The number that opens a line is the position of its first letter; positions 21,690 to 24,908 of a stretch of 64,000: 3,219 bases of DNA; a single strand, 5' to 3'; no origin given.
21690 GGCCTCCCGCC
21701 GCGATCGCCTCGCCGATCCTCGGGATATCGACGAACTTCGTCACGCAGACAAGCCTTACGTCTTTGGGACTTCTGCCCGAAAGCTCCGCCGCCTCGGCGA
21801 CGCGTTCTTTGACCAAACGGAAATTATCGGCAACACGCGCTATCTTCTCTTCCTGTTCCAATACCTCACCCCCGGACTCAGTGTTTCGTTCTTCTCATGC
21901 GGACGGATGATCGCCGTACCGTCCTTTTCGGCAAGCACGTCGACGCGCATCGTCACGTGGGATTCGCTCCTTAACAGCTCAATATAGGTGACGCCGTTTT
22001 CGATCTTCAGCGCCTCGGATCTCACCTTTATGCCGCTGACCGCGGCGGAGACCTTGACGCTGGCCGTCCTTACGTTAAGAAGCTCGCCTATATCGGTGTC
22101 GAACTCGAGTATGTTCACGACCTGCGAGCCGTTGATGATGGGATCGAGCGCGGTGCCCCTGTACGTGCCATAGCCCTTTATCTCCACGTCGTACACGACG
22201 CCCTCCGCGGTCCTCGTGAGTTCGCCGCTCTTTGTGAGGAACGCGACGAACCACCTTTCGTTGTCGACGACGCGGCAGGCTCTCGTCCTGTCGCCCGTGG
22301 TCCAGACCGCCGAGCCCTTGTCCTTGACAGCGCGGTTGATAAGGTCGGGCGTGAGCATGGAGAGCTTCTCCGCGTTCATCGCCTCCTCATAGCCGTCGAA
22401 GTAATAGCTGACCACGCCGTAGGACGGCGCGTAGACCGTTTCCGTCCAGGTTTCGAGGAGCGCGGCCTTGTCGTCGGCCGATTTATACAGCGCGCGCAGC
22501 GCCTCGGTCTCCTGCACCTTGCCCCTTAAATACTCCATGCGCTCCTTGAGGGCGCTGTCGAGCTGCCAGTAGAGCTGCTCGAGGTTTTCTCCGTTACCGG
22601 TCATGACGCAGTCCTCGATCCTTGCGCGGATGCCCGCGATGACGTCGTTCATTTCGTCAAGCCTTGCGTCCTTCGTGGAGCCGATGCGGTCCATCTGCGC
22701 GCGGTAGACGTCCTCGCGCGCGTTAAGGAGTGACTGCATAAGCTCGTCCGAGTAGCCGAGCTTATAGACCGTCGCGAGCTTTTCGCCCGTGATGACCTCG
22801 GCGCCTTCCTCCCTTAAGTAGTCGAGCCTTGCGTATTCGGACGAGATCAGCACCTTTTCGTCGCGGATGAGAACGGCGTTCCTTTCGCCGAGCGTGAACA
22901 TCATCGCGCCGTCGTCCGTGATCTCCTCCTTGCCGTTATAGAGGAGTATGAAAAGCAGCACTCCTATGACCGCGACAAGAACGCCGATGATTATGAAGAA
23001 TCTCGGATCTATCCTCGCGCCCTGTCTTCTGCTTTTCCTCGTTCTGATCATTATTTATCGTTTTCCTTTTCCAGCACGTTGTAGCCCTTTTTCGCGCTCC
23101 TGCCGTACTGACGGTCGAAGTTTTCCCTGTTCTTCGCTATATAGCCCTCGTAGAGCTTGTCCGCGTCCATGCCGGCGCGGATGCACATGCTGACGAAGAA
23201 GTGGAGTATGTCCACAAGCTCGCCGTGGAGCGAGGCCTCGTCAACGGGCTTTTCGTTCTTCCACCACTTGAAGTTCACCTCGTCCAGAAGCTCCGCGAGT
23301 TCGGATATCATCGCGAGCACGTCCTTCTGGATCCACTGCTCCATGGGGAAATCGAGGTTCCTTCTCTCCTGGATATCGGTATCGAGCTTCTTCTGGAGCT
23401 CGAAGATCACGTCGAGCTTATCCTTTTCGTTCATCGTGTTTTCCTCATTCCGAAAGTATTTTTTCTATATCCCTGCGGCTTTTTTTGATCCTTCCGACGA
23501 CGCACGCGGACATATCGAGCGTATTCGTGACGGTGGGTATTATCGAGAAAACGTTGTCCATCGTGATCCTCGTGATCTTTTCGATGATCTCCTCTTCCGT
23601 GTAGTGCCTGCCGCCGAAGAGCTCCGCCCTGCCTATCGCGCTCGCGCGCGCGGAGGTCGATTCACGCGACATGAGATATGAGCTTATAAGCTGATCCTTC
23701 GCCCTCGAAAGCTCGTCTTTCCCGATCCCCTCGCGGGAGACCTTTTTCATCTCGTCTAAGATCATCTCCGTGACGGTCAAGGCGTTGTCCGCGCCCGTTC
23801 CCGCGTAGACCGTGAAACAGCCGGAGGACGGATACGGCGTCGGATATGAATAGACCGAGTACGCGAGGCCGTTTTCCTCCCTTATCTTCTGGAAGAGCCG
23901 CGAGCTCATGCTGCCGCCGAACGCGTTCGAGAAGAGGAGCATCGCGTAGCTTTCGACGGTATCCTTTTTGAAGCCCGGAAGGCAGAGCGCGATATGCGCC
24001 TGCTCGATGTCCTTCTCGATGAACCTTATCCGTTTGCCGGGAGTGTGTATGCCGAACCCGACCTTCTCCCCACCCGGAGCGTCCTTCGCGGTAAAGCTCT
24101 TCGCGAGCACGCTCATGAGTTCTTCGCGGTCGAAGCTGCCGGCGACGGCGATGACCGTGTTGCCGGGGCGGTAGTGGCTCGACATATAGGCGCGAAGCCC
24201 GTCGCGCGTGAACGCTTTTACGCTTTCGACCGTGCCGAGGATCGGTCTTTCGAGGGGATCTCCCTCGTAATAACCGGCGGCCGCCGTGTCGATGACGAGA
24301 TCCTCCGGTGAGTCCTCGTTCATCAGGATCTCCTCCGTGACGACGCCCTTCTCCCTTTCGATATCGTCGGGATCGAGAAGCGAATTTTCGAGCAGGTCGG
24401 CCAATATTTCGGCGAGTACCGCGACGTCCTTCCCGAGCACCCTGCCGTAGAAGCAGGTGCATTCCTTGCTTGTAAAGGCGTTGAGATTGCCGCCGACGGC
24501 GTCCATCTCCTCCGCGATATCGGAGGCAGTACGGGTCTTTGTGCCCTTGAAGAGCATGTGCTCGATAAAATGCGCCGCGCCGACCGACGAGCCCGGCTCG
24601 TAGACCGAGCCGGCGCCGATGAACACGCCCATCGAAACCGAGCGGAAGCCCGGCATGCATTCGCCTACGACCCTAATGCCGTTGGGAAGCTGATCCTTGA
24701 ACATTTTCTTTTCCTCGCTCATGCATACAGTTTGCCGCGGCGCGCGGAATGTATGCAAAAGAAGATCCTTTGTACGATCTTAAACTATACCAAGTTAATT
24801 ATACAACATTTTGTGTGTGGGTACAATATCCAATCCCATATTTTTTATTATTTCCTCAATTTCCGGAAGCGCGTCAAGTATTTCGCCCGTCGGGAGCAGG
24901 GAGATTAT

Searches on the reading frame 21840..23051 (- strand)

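Call 56: search_protein_families(library=pfam, proteins=[window:21840-23051:-], max_evalue=0.001)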
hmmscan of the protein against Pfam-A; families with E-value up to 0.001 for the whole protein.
window:21840-23051:- (403 aa): 1 family
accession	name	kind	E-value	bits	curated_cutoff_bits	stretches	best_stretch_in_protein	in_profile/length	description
PF12700.13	HlyD_2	-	1.5e-23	83.7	25.1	1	14-353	12-353/416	HlyD family secretion protein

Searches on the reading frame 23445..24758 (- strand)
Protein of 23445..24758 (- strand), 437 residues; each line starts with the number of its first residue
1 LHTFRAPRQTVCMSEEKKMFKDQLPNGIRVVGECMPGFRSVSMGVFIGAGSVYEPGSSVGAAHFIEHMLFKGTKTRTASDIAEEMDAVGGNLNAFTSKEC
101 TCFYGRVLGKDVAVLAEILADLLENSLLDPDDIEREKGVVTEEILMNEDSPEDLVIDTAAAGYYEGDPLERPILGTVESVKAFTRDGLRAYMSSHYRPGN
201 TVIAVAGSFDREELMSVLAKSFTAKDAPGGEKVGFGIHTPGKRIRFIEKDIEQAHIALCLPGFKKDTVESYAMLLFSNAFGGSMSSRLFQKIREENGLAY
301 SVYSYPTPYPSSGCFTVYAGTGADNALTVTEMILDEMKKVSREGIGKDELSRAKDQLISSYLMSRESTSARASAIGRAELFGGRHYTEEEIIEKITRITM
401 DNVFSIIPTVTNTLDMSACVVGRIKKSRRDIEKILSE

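Call 56: search_protein_families(library=pfam, proteins=[window:23445-24758:-], max_evalue=0.001)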
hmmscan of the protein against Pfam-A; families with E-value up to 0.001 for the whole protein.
window:23445-24758:- (437 aa): 2 families
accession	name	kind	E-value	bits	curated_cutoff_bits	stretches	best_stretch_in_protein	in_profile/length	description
PF05193.26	Peptidase_M16_C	-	3.7e-41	141.4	23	1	183-357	2-181/181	Peptidase M16 inactive domain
PF00675.25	Peptidase_M16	-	1.9e-35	122.4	22.3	1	36-176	8-148/149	Insulinase (Peptidase family M16)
